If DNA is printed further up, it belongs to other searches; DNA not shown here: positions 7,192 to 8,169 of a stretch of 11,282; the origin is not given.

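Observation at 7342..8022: CX5R dual-specificity phosphatase-like gene between fabF and accD inside a fatty-acid synthesis operon: candidate lipid-phosphate (PGP-type) phosphatase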

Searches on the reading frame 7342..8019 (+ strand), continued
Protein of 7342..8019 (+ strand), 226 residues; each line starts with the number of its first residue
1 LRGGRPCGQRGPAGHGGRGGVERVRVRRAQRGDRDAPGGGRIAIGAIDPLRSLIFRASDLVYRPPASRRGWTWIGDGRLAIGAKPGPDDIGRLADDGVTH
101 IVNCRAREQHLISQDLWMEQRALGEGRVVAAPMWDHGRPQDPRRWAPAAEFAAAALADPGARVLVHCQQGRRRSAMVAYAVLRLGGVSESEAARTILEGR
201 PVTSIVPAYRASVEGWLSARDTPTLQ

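Call 38: search_protein_families(library=pfam, proteins=[P0135, P0154, P0156, P0176, P0185, P0212, P0241, P0249, P0265, P0225], max_evalue=0.0001)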
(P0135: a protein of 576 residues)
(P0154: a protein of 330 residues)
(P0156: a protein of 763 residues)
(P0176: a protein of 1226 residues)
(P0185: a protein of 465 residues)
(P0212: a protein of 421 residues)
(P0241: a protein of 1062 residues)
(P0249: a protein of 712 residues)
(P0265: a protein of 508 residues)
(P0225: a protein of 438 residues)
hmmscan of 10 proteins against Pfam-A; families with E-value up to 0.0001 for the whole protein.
P0135 (576 aa): 3 families
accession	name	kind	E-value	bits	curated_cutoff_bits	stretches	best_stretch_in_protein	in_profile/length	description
PF02801.28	Ketoacyl-synt_C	-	3.5e-26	92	20.8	1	145-223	39-118/119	Beta-ketoacyl synthase, C-terminal domain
PF00109.32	ketoacyl-synt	-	7.1e-13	49.2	20.8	1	2-59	160-217/252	Beta-ketoacyl synthase, N-terminal domain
PF00108.29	Thiolase_N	-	1.5e-05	24.9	26.4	1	6-45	75-114/260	Thiolase, N-terminal domain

P0154 (330 aa): 1 family
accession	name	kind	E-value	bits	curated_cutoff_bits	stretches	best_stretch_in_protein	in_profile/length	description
PF00782.25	DSPc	-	2.1e-08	34.5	33.5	1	70-188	12-130/133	Dual specificity phosphatase, catalytic domain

P0156 (763 aa): 9 families
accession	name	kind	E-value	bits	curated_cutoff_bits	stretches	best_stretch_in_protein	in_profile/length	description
PF00782.25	DSPc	-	3.9e-63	211.6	33.5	3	599-732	1-129/133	Dual specificity phosphatase, catalytic domain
PF00102.32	Y_phosphatase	-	6.7e-16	59.1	20.9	1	477-544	154-220/234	Protein-tyrosine phosphatase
PF04179.17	Init_tRNA_PT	-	6.4e-12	46.2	22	0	646-704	5-64/114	Rit1 DUSP-like domain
PF22785.1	Tc-R-P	-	1.5e-10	42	27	0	445-515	34-102/106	Polymorphic toxin system, DSP-PTPase phosphatase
PF22784.1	PTP-SAK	-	4.4e-10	40.2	27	0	480-555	76-149/153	Swiss Army Knife protein, DSP-PTPase phosphatase domain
PF14671.11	DSPn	-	2.9e-08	34.6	28.2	0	457-550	28-128/140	Dual specificity protein phosphatase, N-terminal half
PF06602.19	Myotub-related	-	4.1e-08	32.9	25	0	665-718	220-274/352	Myotubularin-like phosphatase domain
PF05706.17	CDKN3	-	1.5e-06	28.4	20.7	0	450-522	93-162/168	Cyclin-dependent kinase inhibitor 3 (CDKN3)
PF14566.11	PTPlike_phytase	-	1.6e-06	28.7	27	0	428-516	72-157/158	Inositol hexakisphosphate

P0176 (1226 aa): 6 families
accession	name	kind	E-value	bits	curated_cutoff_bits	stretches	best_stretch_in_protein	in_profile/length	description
PF00782.25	DSPc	-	6.6e-15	55.5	33.5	2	790-845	55-110/133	Dual specificity phosphatase, catalytic domain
PF13439.12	Glyco_transf_4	-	9.9e-10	39.1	28.5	0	939-977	132-169/170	Glycosyltransferase Family 4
PF22785.1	Tc-R-P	-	2.4e-08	34.9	27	0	478-555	14-96/106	Polymorphic toxin system, DSP-PTPase phosphatase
PF13692.12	Glyco_trans_1_4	-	3.7e-07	30.9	27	1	1011-1123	14-118/142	Glycosyl transferases group 1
PF13428.12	TPR_14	-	5.8e-06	26.9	23.5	0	226-263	2-38/44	Tetratricopeptide repeat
PF00535.33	Glycos_transf_2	-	2.1e-05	24.9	23.3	1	15-169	3-152/168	Glycosyl transferase family 2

P0185 (465 aa): 4 families
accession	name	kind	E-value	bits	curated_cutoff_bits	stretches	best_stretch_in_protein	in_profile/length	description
PF00782.25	DSPc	-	4.6e-45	153.1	33.5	2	119-254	1-128/133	Dual specificity phosphatase, catalytic domain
PF04179.17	Init_tRNA_PT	-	1.4e-06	28.9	22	0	180-229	16-66/114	Rit1 DUSP-like domain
PF00102.32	Y_phosphatase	-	2.2e-06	27.9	20.9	0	185-248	151-216/234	Protein-tyrosine phosphatase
PF06602.19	Myotub-related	-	5e-06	26.1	25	0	372-441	203-273/352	Myotubularin-like phosphatase domain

P0212 (421 aa): 2 families
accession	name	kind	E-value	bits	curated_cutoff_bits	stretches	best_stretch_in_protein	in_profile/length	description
PF00782.25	DSPc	-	6.2e-11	42.7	33.5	1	293-396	11-114/133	Dual specificity phosphatase, catalytic domain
PF22784.1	PTP-SAK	-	7e-06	26.6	27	1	286-413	16-138/153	Swiss Army Knife protein, DSP-PTPase phosphatase domain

P0241 (1062 aa): 5 families
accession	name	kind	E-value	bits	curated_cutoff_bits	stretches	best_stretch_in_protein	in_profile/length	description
PF00535.33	Glycos_transf_2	-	4.2e-39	134.6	23.3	2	465-572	2-112/168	Glycosyl transferase family 2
PF13641.12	Glyco_tranf_2_3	-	2e-15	57.9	27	1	461-657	1-214/230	Glycosyltransferase like family 2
PF13632.12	Glyco_trans_2_3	-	1.2e-07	32.2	27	0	542-671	2-140/198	Glycosyl transferase family group 2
PF22784.1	PTP-SAK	-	7.1e-06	26.6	27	1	916-1027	10-120/153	Swiss Army Knife protein, DSP-PTPase phosphatase domain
PF00782.25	DSPc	-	1.6e-05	25.1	33.5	1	933-1038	14-118/133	Dual specificity phosphatase, catalytic domain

P0249 (712 aa): 6 families
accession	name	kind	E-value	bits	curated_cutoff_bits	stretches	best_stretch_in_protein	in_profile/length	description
PF00782.25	DSPc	-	3.7e-54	182.6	33.5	2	559-695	1-132/133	Dual specificity phosphatase, catalytic domain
PF04179.17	Init_tRNA_PT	-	1.7e-09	38.4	22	0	16-67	13-64/114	Rit1 DUSP-like domain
PF22785.1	Tc-R-P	-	3.5e-08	34.4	27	0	332-360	75-103/106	Polymorphic toxin system, DSP-PTPase phosphatase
PF22784.1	PTP-SAK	-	1.7e-07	31.8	27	0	563-667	16-117/153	Swiss Army Knife protein, DSP-PTPase phosphatase domain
PF00102.32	Y_phosphatase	-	6e-06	26.5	20.9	0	613-659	144-192/234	Protein-tyrosine phosphatase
PF22741.1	PTP-NADK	-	6.8e-05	22.8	27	0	634-658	105-129/163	DSP-PTPase phosphatase fused to NAD+ Kinase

P0265 (508 aa): 3 families
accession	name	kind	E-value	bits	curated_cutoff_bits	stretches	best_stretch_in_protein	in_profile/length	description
PF18823.6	InPase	-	5.7e-42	143.2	26.8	1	214-336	11-133/135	Inorganic Pyrophosphatase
PF00782.25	DSPc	-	2.7e-12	47.1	33.5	1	19-129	9-122/133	Dual specificity phosphatase, catalytic domain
PF22784.1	PTP-SAK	-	7.6e-07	29.7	27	1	9-114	11-120/153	Swiss Army Knife protein, DSP-PTPase phosphatase domain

P0225 (438 aa): 6 families
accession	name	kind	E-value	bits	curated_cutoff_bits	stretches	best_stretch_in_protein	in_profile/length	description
PF00782.25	DSPc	-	2.3e-33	115.3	33.5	2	349-409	73-133/133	Dual specificity phosphatase, catalytic domain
PF22784.1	PTP-SAK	-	8.4e-10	39.3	27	0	22-116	21-115/153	Swiss Army Knife protein, DSP-PTPase phosphatase domain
PF22785.1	Tc-R-P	-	8.1e-08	33.2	27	0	343-373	73-103/106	Polymorphic toxin system, DSP-PTPase phosphatase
PF04179.17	Init_tRNA_PT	-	8.2e-07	29.7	22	0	65-114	14-63/114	Rit1 DUSP-like domain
PF14566.11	PTPlike_phytase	-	5.5e-06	27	27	0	344-372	129-156/158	Inositol hexakisphosphate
PF00102.32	Y_phosphatase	-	7.8e-05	22.8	20.9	0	346-374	166-194/234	Protein-tyrosine phosphatase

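Call 42: list_cluster_members(proteins=[P0121, P0122, P0123, P0154, P0161, P0164, P0165, P0168, P0169, P0171])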
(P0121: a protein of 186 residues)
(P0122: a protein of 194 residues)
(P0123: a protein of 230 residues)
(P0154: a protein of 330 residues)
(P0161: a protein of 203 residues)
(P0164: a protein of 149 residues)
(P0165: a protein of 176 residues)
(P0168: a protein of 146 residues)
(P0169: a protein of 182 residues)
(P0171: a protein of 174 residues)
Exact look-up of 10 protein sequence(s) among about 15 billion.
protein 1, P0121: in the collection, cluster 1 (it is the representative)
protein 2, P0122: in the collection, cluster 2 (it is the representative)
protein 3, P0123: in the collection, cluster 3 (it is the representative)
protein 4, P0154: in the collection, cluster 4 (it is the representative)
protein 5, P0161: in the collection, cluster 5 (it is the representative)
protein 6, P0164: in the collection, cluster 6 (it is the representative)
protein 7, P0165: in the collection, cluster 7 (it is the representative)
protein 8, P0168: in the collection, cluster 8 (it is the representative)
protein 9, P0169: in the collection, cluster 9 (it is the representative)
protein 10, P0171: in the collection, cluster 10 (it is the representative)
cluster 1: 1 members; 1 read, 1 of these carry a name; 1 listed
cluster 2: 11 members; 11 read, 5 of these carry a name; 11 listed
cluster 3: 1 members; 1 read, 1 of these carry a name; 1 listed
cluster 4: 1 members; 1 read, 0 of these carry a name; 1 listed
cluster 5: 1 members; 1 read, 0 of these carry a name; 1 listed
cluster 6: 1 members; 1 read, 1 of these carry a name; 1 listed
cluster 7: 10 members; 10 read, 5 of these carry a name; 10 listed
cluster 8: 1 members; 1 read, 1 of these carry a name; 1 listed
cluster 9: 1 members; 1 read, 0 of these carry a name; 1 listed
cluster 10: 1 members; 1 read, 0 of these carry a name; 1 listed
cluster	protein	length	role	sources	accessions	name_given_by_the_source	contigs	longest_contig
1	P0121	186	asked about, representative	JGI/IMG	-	protein-tyrosine phosphatase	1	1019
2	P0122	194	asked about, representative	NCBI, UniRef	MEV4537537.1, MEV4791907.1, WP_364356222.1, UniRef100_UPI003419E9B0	hypothetical protein AB0J82_27540 [Asanoa sp. NPDC049518] | protein-tyrosine phosphatase family protein n=1 Tax=unclassified Asanoa TaxID=2685164 ...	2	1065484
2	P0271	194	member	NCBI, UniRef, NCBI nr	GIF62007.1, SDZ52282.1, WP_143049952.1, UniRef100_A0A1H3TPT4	hypothetical protein Ais01nite_00420 [Asanoa ishikariensis] | Protein-tyrosine phosphatase n=1 Tax=Asanoa ishikariensis TaxID=137265 ... | dual specificity protein phosphatase family protein [Asanoa ishikariensis]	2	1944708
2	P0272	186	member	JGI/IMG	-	protein-tyrosine phosphatase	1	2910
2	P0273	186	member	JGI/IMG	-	protein-tyrosine phosphatase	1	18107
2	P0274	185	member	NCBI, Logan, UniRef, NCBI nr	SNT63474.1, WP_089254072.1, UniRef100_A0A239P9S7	Protein-tyrosine phosphatase [Asanoa hainanensis] | Protein-tyrosine phosphatase n=1 Tax=Asanoa hainanensis TaxID=560556 ... | dual specificity protein phosphatase family protein [Asanoa hainanensis]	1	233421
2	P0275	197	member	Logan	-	-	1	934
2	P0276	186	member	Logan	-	-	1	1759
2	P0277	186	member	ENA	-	-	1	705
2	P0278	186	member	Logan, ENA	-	-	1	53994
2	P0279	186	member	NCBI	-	-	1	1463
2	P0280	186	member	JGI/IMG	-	-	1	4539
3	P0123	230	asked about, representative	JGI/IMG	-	hypothetical protein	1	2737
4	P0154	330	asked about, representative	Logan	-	-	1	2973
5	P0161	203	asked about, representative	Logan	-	-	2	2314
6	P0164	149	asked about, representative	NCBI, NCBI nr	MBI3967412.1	MAG: dual specificity protein phosphatase family protein [Chloroflexi bacterium] | dual specificity protein phosphatase family protein [Chloroflexota bacterium]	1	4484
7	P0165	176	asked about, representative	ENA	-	-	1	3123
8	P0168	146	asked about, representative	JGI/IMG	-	protein-tyrosine phosphatase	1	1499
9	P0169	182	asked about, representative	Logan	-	-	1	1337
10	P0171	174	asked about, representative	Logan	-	-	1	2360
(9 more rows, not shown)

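Call 61: fold_search(model_id=the predicted structure, library=pdb)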
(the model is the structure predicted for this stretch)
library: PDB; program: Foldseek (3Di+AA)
matches with E <= 10: 1395; with E <= 0.001: 265
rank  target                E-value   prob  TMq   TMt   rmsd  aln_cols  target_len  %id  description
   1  3rgq                  4.5e-08  1.00  0.66  0.76   3.2       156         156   23  Crystal Structure of PTPMT1 in complex with PI(5)P (released 2011-07-06)
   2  5y15_A                8.8e-08  1.00  0.64  0.78   3.2       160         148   24  Crystal structure of human DUSP28 (released 2017-11-22)
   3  3rgo                  9.4e-08  1.00  0.65  0.75   3.2       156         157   24  Crystal Structure of PTPMT1 (released 2011-07-06)
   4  2pq5_C                9.4e-08  1.00  0.65  0.70   4.6       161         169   24  Crystal structure of Dual specificity protein phosphatase 13 (DUSP13) (released 2007-05-22)
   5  5y16_A                1.0e-07  1.00  0.59  0.72   4.4       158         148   23  Crystal structure of human DUSP28(Y102H) (released 2017-11-22)
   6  2img                  1.3e-07  1.00  0.62  0.75   4.5       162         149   22  Crystal structure of dual specificity protein phosphatase 23 from Homo sapiens in complex with ligand malate ion (released 2006-10-17)
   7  2gwo_A                1.5e-07  1.00  0.66  0.72   7.2       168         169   24  crystal structure of TMDP (released 2007-03-20)
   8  5y16_B                1.8e-07  1.00  0.59  0.72   3.2       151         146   26  Crystal structure of human DUSP28(Y102H) (released 2017-11-22)
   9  2y96_B                1.8e-07  1.00  0.61  0.67   8.8       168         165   21  Structure of human dual-specificity phosphatase 27 (released 2011-04-27)
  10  2r0b                  2.0e-07  1.00  0.68  0.81   2.6       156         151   20  Crystal structure of human tyrosine phosphatase-like serine/threonine/tyrosine-interacting protein (released 2007-08-28)
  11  1vhr_A                2.1e-07  1.00  0.68  0.71   3.5       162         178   20  HUMAN VH1-RELATED DUAL-SPECIFICITY PHOSPHATASE (released 1996-06-20)
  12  4jmk_B                2.4e-07  1.00  0.63  0.78   2.8       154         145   20  Structure of dusp8 (released 2014-02-26)
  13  4jmk_A                2.4e-07  1.00  0.61  0.72   3.8       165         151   19  Structure of dusp8 (released 2014-02-26)
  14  5z59                  2.5e-07  1.00  0.61  0.75   3.2       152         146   20  Crystal structure of Tk-PTP in the inactive form (released 2018-06-27)
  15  5z5a_B                2.7e-07  1.00  0.62  0.76   2.8       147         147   20  Crystal structure of Tk-PTP in the active form (released 2018-07-04)
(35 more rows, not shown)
